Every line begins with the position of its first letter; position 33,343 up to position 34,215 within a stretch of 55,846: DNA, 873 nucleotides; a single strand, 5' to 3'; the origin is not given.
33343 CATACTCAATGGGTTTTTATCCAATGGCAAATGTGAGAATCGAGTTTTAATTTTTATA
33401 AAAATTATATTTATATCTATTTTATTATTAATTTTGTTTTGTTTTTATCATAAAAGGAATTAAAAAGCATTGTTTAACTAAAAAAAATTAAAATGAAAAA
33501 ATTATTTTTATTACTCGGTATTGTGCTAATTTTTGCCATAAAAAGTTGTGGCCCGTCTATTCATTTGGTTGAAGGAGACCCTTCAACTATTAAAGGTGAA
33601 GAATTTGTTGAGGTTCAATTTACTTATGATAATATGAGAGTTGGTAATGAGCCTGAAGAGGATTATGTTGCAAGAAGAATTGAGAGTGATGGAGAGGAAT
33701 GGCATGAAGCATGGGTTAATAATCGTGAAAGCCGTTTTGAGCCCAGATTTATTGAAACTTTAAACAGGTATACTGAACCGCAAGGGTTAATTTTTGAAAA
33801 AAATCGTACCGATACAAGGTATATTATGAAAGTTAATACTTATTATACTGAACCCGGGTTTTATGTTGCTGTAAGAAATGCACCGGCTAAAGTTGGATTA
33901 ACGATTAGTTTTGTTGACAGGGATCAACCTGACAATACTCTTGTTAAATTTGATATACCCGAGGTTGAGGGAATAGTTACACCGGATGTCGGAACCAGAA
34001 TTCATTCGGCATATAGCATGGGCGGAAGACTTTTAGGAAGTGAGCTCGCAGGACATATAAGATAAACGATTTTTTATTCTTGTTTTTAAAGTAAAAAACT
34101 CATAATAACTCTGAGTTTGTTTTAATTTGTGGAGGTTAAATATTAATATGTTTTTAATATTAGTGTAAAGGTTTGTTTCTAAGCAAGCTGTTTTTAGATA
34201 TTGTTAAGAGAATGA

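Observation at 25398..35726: Orphan one-strand cluster: BtrH-like enzyme, carrier protein, sulfotransferase and two B12-radical-SAM enzymes, next to an APS kinase and the lpxA/lpxC-fabZ/lpxD block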

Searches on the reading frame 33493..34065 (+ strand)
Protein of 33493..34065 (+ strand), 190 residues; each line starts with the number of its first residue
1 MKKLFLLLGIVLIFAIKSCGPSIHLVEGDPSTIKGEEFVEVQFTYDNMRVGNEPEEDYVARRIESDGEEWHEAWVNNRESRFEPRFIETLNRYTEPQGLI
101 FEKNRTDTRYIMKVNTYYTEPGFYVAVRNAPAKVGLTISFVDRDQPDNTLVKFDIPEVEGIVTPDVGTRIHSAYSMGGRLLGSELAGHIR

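Call 4: search_protein_families(library=pfam, proteins=[window:33493-34065:+], max_evalue=0.1)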
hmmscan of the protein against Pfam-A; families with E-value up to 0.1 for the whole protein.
window:33493-34065:+ (190 aa): 1 family
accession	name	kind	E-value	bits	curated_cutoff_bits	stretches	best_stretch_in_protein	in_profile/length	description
PF21070.2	IcmF_helical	-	0.096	13.3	24.1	0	63-101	63-101/106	Type VI secretion protein IcmF helical domain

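Call 5: search_protein_families(library=ncbifam, proteins=[window:33493-34065:+], max_evalue=0.1)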
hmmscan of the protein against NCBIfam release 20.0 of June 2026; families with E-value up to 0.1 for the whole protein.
window:33493-34065:+ (190 aa): 1 family
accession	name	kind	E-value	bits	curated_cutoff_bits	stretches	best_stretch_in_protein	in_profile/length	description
TIGR02240.1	PHA_depoly_arom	equivalog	0.044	13.1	250.6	1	131-181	35-85/276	poly(3-hydroxyalkanoate) depolymerase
